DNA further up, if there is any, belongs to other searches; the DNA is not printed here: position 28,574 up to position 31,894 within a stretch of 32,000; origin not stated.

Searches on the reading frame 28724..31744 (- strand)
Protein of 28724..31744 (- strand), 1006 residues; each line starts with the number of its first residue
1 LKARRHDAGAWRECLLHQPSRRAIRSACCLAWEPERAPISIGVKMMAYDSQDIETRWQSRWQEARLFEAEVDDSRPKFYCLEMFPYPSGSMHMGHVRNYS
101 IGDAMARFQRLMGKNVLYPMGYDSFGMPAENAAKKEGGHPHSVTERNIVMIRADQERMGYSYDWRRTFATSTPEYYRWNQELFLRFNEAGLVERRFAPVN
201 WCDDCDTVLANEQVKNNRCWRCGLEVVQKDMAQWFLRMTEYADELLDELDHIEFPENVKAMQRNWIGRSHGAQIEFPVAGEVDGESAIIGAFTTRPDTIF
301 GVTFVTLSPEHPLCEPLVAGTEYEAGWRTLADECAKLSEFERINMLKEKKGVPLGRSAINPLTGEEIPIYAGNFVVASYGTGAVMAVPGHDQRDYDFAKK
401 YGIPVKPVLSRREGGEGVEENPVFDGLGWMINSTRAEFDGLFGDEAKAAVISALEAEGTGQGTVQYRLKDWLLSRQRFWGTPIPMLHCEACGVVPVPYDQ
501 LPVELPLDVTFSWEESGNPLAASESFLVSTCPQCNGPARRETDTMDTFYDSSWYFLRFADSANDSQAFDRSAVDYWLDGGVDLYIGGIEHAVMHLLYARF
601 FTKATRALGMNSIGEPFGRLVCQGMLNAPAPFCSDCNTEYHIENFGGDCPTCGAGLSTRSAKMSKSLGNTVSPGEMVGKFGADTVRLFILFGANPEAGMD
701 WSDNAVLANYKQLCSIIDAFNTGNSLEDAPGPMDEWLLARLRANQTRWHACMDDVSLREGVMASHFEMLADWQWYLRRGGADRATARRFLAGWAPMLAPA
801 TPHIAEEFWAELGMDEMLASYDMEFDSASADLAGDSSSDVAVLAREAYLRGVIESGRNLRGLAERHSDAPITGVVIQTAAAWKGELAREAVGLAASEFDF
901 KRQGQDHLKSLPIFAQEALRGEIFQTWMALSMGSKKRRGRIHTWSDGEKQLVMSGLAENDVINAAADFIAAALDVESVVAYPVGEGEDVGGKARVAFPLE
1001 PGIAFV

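Call 5: search_protein_families(library=pfam, proteins=[window:28724-31744:-], max_evalue=0.01)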
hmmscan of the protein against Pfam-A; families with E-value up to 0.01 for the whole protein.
window:28724-31744:- (1006 aa): 6 families
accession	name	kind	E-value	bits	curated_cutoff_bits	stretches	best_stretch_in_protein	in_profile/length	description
PF13603.12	tRNA-synt_1_2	-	1.3e-55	188.2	25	1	263-454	1-184/185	Leucyl-tRNA synthetase, editing domain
PF00133.28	tRNA-synt_1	-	3e-45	155.2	22.7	3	57-266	2-225/414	tRNA synthetases class I (I, L, M and V)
PF09334.17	tRNA-synt_1g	-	8.9e-30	104.2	20.1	2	84-215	7-136/391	tRNA synthetases class I (M)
PF08264.19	Anticodon_1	-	6.4e-09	36.3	25.1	1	734-864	1-137/148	Anticodon-binding domain of tRNA ligase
PF01406.26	tRNA-synt_1e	-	0.00093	19.1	27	0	660-704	251-294/301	tRNA synthetases class I (C) catalytic domain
PF01155.25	HypA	-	0.0068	16.9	28.9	0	632-654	72-94/112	Hydrogenase/urease nickel incorporation, metallochaperone, hypA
